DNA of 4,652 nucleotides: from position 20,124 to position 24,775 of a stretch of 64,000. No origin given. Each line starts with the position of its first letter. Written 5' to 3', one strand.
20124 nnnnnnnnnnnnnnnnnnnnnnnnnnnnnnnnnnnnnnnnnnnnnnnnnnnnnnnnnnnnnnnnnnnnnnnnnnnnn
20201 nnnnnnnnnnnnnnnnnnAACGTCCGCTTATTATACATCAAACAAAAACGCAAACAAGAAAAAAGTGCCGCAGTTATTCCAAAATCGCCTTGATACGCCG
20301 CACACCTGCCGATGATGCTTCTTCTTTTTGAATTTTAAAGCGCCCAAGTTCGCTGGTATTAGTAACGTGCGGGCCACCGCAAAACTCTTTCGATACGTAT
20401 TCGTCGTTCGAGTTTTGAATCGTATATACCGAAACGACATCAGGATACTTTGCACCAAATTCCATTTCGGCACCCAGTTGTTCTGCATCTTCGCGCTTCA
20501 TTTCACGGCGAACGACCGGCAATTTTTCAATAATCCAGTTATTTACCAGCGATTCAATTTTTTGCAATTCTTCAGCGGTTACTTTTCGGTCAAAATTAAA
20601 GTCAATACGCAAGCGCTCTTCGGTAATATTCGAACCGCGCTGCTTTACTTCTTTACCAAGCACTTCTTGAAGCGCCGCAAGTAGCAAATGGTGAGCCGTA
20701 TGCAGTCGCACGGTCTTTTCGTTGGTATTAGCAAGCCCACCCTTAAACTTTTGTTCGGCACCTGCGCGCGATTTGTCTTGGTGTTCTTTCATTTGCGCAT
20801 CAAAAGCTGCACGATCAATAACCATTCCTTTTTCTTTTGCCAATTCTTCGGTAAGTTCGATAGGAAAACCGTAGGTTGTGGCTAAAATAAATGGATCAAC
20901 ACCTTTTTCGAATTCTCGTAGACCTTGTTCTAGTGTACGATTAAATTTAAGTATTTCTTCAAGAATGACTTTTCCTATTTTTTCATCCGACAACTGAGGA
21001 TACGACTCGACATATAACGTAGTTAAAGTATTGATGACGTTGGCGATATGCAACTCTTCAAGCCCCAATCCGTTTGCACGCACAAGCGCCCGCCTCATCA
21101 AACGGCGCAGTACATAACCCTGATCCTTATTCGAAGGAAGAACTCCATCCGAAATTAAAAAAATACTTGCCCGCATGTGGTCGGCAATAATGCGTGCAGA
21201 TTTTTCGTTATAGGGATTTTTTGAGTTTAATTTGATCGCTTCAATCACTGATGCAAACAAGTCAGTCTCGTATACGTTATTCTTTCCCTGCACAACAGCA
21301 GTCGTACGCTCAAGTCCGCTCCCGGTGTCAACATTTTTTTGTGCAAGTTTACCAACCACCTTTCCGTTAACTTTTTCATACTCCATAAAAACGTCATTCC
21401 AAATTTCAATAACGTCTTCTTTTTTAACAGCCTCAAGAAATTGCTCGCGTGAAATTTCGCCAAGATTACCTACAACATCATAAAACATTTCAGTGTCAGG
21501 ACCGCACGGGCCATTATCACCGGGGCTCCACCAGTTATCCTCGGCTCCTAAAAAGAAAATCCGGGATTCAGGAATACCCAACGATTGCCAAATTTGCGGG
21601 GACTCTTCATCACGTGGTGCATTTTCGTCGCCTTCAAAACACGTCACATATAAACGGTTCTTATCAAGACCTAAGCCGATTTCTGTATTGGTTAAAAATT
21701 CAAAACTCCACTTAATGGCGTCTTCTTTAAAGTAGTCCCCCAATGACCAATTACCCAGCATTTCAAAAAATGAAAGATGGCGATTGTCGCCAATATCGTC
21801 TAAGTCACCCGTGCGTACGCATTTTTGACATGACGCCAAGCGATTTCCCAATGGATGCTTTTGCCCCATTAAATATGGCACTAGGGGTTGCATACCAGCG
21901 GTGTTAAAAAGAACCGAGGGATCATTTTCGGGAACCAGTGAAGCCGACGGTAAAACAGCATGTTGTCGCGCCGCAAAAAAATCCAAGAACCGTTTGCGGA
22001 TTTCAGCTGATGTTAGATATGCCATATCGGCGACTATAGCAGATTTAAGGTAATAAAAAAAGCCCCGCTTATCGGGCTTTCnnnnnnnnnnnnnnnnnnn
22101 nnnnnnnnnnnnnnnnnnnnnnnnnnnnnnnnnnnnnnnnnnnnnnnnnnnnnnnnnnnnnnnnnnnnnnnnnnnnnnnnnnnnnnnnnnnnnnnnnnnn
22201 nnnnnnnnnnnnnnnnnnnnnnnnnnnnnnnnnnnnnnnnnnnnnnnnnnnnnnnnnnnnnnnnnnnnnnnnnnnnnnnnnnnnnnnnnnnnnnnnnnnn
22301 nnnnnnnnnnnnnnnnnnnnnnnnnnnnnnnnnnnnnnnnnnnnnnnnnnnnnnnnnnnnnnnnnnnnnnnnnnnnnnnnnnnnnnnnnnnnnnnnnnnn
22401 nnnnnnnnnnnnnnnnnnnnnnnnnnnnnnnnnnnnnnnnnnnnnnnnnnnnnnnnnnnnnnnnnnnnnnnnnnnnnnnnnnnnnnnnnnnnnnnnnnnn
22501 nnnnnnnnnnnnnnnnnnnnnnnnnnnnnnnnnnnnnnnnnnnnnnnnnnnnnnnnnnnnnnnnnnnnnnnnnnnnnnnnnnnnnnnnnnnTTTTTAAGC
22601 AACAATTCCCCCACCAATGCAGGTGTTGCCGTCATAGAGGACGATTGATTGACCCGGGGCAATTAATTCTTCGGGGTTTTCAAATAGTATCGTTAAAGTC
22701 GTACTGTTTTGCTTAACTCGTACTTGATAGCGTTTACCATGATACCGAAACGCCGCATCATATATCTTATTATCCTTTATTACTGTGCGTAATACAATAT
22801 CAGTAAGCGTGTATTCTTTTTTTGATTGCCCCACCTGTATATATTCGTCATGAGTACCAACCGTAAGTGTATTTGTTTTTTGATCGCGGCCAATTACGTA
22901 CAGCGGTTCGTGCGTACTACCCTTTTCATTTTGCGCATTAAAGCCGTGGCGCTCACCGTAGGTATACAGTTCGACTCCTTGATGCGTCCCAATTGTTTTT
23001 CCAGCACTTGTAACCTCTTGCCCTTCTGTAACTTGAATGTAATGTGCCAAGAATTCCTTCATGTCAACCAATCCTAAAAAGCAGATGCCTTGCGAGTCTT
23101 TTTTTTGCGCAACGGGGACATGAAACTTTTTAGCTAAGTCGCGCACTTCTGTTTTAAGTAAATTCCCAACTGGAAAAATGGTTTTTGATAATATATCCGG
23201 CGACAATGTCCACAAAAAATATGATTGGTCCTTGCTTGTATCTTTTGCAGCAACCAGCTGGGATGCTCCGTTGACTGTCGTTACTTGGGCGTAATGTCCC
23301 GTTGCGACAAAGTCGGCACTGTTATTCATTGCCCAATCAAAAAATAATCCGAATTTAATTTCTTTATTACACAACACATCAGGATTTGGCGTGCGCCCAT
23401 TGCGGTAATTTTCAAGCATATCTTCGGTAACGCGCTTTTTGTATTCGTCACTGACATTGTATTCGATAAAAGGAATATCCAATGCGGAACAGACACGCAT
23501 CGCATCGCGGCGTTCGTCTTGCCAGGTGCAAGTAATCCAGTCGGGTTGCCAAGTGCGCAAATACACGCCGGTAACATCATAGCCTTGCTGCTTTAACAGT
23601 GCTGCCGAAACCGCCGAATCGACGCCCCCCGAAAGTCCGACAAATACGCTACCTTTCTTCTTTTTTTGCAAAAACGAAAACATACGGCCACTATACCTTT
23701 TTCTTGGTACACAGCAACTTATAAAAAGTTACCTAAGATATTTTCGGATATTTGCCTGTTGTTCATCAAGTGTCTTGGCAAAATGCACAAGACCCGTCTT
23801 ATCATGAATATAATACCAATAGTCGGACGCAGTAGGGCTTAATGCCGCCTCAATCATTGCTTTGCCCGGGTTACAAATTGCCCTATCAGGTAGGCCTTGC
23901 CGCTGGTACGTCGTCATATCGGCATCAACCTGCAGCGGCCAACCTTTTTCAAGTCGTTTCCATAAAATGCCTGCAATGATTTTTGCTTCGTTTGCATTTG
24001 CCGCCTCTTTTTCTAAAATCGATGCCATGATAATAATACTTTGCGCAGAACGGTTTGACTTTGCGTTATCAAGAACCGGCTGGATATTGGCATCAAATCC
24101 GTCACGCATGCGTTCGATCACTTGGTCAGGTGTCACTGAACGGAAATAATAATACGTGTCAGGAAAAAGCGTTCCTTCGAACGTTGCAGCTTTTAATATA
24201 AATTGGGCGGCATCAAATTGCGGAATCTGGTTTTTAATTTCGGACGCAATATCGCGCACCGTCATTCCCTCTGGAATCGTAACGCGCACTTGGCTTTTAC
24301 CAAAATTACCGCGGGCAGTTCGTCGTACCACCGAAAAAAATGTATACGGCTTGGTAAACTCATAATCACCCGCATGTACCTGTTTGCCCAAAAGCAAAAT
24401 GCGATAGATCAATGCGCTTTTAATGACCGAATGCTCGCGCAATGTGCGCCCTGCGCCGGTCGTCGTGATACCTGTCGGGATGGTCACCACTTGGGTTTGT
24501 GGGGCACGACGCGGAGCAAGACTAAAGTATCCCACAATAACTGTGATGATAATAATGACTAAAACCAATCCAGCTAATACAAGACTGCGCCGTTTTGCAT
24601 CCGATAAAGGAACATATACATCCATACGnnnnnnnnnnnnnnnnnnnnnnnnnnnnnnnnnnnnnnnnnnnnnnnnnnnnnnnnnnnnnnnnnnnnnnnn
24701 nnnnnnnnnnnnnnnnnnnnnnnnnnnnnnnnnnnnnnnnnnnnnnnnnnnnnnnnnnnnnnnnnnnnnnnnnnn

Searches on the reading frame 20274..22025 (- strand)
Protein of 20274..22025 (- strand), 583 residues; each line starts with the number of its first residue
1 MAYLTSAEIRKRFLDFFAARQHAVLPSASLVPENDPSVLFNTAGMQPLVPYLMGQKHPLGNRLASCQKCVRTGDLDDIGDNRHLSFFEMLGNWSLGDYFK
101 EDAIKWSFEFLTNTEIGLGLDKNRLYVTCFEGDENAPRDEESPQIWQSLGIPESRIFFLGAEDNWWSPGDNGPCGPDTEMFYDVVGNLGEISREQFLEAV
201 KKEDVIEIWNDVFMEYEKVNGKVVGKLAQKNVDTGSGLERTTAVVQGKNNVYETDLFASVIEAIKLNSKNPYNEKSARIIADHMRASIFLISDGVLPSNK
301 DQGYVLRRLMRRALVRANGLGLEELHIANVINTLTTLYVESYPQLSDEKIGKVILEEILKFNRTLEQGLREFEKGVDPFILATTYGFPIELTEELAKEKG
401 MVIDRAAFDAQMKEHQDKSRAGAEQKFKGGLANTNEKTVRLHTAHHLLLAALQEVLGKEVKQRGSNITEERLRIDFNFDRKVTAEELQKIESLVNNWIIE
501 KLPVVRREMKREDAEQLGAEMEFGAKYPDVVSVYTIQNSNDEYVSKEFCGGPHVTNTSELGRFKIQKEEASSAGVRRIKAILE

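Call 41: search_protein_families(library=pfam, proteins=[window:20274-22025:-], max_evalue=0.01)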
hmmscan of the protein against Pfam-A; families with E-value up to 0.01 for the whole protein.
window:20274-22025:- (583 aa): 2 families
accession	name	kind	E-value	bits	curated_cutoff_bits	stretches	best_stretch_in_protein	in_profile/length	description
PF01411.24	tRNA-synt_2c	-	9.1e-130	434.2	30.3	1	8-444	1-451/552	tRNA synthetases class II (A)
PF07973.19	tRNA_SAD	-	1.5e-15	57.3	24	1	531-578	1-43/44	Threonyl and Alanyl tRNA synthetase second additional domain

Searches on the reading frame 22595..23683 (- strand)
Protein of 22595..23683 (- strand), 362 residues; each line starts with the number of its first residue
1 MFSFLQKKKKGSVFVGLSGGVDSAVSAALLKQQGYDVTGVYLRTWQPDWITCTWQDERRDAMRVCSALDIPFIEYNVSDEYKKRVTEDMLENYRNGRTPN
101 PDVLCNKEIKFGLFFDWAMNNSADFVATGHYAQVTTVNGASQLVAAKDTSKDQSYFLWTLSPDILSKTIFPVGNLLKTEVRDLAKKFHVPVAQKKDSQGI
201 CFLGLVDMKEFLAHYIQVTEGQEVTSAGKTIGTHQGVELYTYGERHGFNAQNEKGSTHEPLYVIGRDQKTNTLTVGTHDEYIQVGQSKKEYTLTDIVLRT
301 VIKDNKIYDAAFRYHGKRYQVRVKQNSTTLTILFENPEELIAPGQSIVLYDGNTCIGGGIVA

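Call 40: search_protein_families(library=pfam, proteins=[window:22595-23683:-])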
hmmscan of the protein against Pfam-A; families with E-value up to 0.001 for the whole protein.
window:22595-23683:- (362 aa): 4 families
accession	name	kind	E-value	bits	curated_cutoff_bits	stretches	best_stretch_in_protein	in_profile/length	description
PF03054.22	tRNA_Me_trans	-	3.4e-75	252.6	20.6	1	13-204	3-201/202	tRNA methyl transferase HUP domain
PF20259.3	tRNA_Me_trans_M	-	8.7e-15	54.5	27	1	209-276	1-65/66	tRNA methyl transferase PRC-barrel domain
PF20258.4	tRNA_Me_trans_C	-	1.6e-12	48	20.6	1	307-361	22-77/77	Aminomethyltransferase beta-barrel domain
PF02540.23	NAD_synthase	-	3.3e-10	40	21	1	5-215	13-195/242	NAD synthase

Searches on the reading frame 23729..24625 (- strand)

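Call 53: search_protein_families(library=ncbifam, proteins=[window:23729-24625:-], max_evalue=0.01)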
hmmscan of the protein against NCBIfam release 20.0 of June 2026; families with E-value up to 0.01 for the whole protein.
window:23729-24625:- (298 aa): 2 families
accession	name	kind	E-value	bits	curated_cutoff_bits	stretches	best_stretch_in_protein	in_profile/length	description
TIGR00247.1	TIGR00247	hypoth_equivalog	7e-38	130.5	103.4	3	148-235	166-256/347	endolytic transglycosylase MltG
NF007619.0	PRK10270.1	equivalog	3e-16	59.4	532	2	20-235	10-246/340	cell division protein YceG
